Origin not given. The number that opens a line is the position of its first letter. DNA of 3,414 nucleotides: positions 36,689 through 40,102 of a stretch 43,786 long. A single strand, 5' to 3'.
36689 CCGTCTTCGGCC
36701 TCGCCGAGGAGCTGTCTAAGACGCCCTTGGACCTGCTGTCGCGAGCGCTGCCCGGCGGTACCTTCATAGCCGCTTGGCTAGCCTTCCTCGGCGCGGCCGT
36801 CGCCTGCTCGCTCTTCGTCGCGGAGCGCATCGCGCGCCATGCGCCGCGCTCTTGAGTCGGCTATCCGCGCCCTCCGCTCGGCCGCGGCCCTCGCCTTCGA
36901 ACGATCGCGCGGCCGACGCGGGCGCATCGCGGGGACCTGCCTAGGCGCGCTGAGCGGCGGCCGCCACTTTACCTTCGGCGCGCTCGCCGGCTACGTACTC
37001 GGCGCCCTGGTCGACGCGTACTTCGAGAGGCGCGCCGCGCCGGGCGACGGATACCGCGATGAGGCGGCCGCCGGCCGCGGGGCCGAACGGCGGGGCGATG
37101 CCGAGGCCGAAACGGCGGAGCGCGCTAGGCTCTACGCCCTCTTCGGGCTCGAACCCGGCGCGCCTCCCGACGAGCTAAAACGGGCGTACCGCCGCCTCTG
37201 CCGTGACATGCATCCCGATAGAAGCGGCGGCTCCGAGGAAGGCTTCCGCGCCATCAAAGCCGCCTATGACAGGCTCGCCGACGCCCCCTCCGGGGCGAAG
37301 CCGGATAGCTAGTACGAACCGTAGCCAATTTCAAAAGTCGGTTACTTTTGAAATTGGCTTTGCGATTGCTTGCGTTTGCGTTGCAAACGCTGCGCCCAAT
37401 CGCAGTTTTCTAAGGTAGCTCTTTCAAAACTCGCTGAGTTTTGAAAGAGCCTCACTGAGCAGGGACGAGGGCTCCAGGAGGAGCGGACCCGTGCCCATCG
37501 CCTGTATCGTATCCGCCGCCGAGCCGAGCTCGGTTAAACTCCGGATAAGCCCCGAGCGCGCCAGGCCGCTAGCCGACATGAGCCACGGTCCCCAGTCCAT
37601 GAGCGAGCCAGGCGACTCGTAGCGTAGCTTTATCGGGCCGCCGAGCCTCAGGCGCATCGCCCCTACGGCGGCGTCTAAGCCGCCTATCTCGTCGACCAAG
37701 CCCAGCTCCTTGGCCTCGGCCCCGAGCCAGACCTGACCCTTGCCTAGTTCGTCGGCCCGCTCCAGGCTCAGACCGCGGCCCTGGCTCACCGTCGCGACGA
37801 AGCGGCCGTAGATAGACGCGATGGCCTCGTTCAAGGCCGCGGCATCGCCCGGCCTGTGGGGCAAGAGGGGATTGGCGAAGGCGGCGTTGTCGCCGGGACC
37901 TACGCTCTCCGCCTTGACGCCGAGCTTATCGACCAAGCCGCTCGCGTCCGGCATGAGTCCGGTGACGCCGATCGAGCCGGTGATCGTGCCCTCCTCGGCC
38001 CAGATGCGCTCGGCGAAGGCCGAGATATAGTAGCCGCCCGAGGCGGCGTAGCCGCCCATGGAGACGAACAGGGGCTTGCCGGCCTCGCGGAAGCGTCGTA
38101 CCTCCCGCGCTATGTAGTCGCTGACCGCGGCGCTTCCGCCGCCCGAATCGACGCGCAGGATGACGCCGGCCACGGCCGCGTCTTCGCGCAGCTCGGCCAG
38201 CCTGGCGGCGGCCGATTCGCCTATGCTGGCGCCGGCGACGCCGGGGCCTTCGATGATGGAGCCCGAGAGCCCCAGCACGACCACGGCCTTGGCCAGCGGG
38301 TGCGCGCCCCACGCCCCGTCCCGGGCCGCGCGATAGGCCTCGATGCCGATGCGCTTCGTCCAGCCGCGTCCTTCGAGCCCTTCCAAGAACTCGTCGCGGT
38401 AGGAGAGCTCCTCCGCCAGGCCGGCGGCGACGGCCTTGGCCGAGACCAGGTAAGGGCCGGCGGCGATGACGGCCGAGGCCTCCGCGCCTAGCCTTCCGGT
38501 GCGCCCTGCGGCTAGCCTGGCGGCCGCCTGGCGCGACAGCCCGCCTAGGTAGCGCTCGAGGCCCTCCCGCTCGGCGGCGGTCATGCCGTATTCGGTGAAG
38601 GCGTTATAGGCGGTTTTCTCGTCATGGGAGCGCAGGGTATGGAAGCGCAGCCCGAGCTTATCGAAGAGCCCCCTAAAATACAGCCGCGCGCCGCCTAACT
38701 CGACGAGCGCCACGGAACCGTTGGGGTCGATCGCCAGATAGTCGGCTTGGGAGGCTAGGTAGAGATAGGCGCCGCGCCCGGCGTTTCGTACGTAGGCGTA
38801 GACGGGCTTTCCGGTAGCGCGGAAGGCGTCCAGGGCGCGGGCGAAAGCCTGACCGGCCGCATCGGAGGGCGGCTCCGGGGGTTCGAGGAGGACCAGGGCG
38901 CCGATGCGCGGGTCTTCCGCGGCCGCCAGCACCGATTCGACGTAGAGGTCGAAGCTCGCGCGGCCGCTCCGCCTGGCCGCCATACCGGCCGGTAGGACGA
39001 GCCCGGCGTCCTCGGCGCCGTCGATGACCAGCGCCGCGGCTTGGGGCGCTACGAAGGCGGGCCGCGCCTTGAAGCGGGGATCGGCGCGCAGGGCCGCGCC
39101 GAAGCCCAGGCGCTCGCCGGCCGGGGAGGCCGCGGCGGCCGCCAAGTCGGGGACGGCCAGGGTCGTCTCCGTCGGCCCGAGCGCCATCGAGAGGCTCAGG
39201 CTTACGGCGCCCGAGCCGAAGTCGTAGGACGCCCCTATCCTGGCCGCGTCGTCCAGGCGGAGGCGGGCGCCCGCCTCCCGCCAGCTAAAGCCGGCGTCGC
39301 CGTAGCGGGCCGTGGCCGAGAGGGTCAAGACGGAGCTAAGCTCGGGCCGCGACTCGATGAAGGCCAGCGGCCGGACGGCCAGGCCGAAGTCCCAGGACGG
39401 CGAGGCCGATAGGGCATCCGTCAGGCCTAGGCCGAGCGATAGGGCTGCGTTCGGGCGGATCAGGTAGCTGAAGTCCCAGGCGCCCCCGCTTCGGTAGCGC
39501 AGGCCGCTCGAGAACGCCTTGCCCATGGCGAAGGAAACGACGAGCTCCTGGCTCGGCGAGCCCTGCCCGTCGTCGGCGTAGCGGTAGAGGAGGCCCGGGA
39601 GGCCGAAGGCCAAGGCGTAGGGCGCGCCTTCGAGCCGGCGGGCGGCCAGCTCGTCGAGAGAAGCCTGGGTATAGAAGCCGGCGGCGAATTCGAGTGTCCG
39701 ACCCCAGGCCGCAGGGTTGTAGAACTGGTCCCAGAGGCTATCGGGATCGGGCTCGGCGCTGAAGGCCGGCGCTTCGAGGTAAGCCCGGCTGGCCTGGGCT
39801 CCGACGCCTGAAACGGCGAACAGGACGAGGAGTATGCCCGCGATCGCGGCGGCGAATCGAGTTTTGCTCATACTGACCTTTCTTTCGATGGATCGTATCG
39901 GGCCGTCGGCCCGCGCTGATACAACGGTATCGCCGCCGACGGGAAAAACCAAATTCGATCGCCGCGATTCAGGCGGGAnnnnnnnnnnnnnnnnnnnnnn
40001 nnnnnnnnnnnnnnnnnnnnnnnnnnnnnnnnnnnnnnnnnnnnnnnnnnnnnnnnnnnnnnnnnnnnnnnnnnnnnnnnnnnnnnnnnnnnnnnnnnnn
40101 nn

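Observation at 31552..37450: Two perfectly identical 129-bp triple-hairpin repeats bracket a 5.6-kb stress-gene cassette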

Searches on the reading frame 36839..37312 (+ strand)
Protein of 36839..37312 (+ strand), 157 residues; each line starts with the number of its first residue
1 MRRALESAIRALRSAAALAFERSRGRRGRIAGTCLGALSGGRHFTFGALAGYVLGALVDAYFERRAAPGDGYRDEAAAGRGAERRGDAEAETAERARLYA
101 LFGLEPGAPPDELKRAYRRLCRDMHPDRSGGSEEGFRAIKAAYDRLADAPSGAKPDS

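Call 11: search_protein_families(library=pfam, proteins=[window:36839-37312:+])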
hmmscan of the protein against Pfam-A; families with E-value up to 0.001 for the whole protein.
window:36839-37312:+ (157 aa): 1 family
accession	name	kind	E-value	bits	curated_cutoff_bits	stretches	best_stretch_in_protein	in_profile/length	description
PF00226.36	DnaJ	-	5.6e-11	42.8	27.8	1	98-149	2-56/63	DnaJ domain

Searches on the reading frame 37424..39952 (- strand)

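Call 11: search_protein_families(library=pfam, proteins=[window:37424-39952:-])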
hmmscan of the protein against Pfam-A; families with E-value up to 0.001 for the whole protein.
window:37424-39952:- (842 aa): 1 family
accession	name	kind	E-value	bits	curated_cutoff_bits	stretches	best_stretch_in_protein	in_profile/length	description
PF01343.23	Peptidase_S49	-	9e-56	188.6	24.9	2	621-767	2-148/154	Peptidase family S49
